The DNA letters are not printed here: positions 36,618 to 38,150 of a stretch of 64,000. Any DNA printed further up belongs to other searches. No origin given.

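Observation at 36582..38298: SAM-I riboswitch controls a ThrC paralog plus a GG-terminated sulfur carrier: likely thiocarboxylate route to homocysteine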

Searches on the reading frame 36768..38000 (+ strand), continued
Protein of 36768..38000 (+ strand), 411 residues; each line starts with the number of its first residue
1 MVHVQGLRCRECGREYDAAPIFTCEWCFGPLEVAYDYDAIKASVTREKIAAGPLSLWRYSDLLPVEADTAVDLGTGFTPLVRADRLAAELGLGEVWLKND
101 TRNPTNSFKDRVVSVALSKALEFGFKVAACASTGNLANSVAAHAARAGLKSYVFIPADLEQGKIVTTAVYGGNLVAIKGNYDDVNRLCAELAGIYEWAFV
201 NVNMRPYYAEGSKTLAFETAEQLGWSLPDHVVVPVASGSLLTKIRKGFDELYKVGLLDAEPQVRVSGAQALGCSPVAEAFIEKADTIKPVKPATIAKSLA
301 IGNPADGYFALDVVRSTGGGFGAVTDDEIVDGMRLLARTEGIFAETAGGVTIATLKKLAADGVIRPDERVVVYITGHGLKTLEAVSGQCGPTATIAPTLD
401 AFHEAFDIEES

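Call 40: find_related_loci(query=A1, collection=genome_contigs, flank=6000)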
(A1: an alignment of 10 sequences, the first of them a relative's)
Query A1 (425 aa) in genome_contigs; peptide patterns used: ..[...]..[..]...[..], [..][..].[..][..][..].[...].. (x = any residue, [..] = any of these).
600 stretches matched a pattern (row limit reached: there are more); 600 encode a relative of the query (tblastn E <= 1e-3); the best 80 are kept; 80 distinct loci.
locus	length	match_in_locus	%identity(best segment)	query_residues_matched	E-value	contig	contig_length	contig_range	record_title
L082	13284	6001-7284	80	1-424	0e+0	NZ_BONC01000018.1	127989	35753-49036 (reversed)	Asanoa iriomotensis strain NBRC 100142 sequence018, whole genome shotgun sequence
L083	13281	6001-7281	79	1-424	0e+0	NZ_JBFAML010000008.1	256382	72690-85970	Micromonospora sp. NPDC049891 NPDC049891_34_F6.ctg-0008, whole genome shotgun sequence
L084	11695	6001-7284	79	1-424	0e+0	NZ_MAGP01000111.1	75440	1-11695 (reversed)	Micromonospora chalcea strain DSM 43026 Cont30, whole genome shotgun sequence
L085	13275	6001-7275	78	1-424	0e+0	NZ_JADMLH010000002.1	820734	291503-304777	Nucisporomicrobium flavum strain NEAU-24 Scaffold2, whole genome shotgun sequence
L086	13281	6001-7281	79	1-424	0e+0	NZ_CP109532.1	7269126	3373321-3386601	Micromonospora sp. NBC_01405 chromosome, complete genome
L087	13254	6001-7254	78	7-424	0e+0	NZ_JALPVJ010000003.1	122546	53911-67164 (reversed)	Actinoplanes sp. M2I2 Scaffold3, whole genome shotgun sequence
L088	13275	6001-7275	78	1-424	0e+0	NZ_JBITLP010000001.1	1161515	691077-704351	Actinoplanes sp. NPDC049681 NPDC049681_120_G9.ctg-0001, whole genome shotgun sequence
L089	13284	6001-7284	78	1-424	0e+0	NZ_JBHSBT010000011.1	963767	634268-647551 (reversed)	Micromonospora mangrovi strain 2803GPT1-18 GCM70011523_20, whole genome shotgun sequence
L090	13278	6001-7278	77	1-424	0e+0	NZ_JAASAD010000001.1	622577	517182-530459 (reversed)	Micromonospora sp. HNM0581 HNM0581, whole genome shotgun sequence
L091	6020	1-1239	79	12-424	0e+0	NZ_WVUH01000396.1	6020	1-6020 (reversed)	Micromonospora echinofusca strain MPMI6 NODE_396_length_6020_cov_24.8741, whole genome shotgun sequence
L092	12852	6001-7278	78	1-424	0e+0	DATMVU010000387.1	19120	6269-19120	MAG TPA_asm: Actinoplanes sp. isolate SMAG_U13076 k141_639879, whole genome shotgun sequence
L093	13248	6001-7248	77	2-419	0e+0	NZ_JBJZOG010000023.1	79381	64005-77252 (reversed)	Micromonospora sp. MS34 DE48_Assembly_BV-BRC_contig_23, whole genome shotgun sequence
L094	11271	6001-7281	78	1-424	0e+0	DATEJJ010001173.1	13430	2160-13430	MAG TPA_asm: Rugosimonospora sp. isolate SMAG_U8861 k141_2178276, whole genome shotgun sequence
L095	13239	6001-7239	79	12-424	0e+0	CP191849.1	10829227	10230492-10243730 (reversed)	Actinoplanes sp. CA-131856 chromosome, complete genome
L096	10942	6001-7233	77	14-424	0e+0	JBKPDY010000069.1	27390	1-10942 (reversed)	MAG: Actinomycetota bacterium isolate GB_EKS_MAG_00012 GB_EKS_000000633427, whole genome shotgun sequence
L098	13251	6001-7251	77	8-424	0e+0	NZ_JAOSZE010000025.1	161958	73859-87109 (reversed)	Actinoplanes sp. KI2 25, whole genome shotgun sequence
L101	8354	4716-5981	65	1-424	0e+0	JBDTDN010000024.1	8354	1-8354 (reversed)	MAG: Jatrophihabitantaceae bacterium isolate cluster2_bin.180 k127_4678701, whole genome shotgun sequence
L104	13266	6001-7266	66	1-424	0e+0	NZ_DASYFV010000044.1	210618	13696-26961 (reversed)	MAG: Jatrophihabitans sp. isolate SMAG_U4195 k141_291359, whole genome shotgun sequence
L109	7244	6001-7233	68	12-424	0e+0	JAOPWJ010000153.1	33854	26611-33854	MAG: Blastococcus sp. isolate RYN_171 scaffold_519275, whole genome shotgun sequence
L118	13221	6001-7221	62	13-424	4e-151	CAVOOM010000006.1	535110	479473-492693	MAG: uncultured Actinomycetota bacterium isolate MFD00032.bin.2.210 genome assembly, contig: contig_17145, whole genome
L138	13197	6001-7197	59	17-423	4e-147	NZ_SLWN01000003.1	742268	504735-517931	Kribbella steppae strain VKM Ac-2572 Ga0310570_103, whole genome shotgun sequence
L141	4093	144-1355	60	17-425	4e-150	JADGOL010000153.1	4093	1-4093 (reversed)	MAG: Acidimicrobiales bacterium isolate Chersky_840 k127_6843752, whole genome shotgun sequence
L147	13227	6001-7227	58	13-423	1e-145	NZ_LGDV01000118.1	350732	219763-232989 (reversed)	Streptomyces sp. MMG1121 P433contig2.1, whole genome shotgun sequence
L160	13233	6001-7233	57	13-423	8e-144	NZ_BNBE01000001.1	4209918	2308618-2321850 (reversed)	Streptomyces filamentosus strain JCM 4122 sequence1, whole genome shotgun sequence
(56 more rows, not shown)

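Call 47: search_protein_families(library=pfam, proteins=[L160:3150-4610:-, L160:4711-5856:-, L160:7959-8177:+, L160:8421-10199:+, L040:5249-5500:+, L040:5421-6053:+, L040:7441-8259:+, L050:5919-6668:+, L050:6616-7449:+, L141:1762-3477:+], max_evalue=0.001)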
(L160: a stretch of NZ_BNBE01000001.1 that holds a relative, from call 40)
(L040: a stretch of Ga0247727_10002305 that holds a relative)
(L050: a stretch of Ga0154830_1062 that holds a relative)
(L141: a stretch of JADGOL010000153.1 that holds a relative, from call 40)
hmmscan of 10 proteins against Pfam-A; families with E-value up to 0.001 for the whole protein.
L160:3150-4610:- (487 aa): 1 family
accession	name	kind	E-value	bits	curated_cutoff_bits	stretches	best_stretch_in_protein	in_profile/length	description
PF00982.27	Glyco_transf_20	-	1.9e-97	327.4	32.5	1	8-480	4-471/473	Glycosyltransferase family 20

L160:4711-5856:- (382 aa): 1 family
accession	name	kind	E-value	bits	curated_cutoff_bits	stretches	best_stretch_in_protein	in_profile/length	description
PF00535.33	Glycos_transf_2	-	1.1e-08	35.7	23.3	1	103-219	1-110/168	Glycosyl transferase family 2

L160:7959-8177:+ (73 aa): 1 family
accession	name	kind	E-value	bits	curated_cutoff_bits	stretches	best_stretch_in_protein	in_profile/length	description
PF00313.28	CSD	-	4.7e-31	106.9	27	1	9-70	2-64/66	'Cold-shock' DNA-binding domain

L160:8421-10199:+ (593 aa): 1 family
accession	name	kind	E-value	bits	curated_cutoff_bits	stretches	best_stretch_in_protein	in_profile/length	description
PF00118.29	Cpn60_TCP1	-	3.1e-77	260.8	34.3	1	73-575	1-490/490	TCP-1/cpn60 chaperonin family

L040:5249-5500:+ (84 aa): 1 family
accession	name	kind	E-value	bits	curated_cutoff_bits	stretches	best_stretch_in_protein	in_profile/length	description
PF09383.16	NIL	-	2.6e-12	46.9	24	1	8-74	1-71/73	NIL domain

L040:5421-6053:+ (211 aa): 1 family
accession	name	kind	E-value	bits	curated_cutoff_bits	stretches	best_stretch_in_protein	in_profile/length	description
PF01797.21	Y1_Tnp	-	2.5e-15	57.1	23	1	72-185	12-120/121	Transposase IS200 like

L040:7441-8259:+ (273 aa): 9 families
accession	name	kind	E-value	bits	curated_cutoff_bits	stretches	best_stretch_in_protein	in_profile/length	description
PF08241.18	Methyltransf_11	-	1.1e-21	77.7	21.2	1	76-163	1-94/95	Methyltransferase domain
PF13489.12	Methyltransf_23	-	3.8e-16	59.7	27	1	57-224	5-162/164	Methyltransferase domain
PF13649.12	Methyltransf_25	-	9.9e-16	58.7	27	1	75-160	1-97/97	Methyltransferase domain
PF13847.12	Methyltransf_31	-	1.8e-12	47.6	27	1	72-168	4-113/145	Methyltransferase domain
PF08242.18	Methyltransf_12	-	2e-12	48.1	30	1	76-162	1-98/98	Methyltransferase domain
PF01209.24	Ubie_methyltran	-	1.3e-05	25.1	20.1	1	74-168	50-155/233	ubiE/COQ5 methyltransferase family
PF05148.21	Methyltransf_8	-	3.9e-05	24.1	27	1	72-164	73-156/219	Hypothetical methyltransferase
PF20922.3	Anamorsin_N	-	0.00024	21.3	27.1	1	124-165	46-88/163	Anamorsin, N-terminal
PF07021.18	MetW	-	0.00028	21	21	1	64-168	6-111/193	Methionine biosynthesis protein MetW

L050:5919-6668:+ (250 aa): 2 families
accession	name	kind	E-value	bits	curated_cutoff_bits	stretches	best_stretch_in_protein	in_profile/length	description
PF12900.13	Pyridox_ox_2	-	1.4e-42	145.5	27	1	52-191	3-139/140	Pyridoxamine 5'-phosphate oxidase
PF01243.27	PNPOx_N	-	1.8e-08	35.2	28.1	1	53-189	4-117/120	Pyridoxamine 5'-phosphate oxidase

L050:6616-7449:+ (278 aa): 7 families
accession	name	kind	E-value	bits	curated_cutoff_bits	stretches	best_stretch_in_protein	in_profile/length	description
PF08241.18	Methyltransf_11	-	2.8e-20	73.2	21.2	1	81-168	1-94/95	Methyltransferase domain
PF13489.12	Methyltransf_23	-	1.6e-17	64.2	27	1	65-229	8-162/164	Methyltransferase domain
PF13649.12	Methyltransf_25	-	8.1e-15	55.7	27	1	80-165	1-97/97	Methyltransferase domain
PF13847.12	Methyltransf_31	-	2.2e-12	47.3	27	1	78-190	5-123/145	Methyltransferase domain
PF08242.18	Methyltransf_12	-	3.8e-11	44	30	1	81-167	1-98/98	Methyltransferase domain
PF05148.21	Methyltransf_8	-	0.0001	22.7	27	1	78-168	74-155/219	Hypothetical methyltransferase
PF01209.24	Ubie_methyltran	-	0.00014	21.7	20.1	1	124-172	106-154/233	ubiE/COQ5 methyltransferase family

L141:1762-3477:+ (572 aa): 1 family
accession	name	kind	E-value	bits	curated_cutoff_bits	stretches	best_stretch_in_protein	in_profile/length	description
PF00118.29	Cpn60_TCP1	-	5e-80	270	34.3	1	53-556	1-490/490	TCP-1/cpn60 chaperonin family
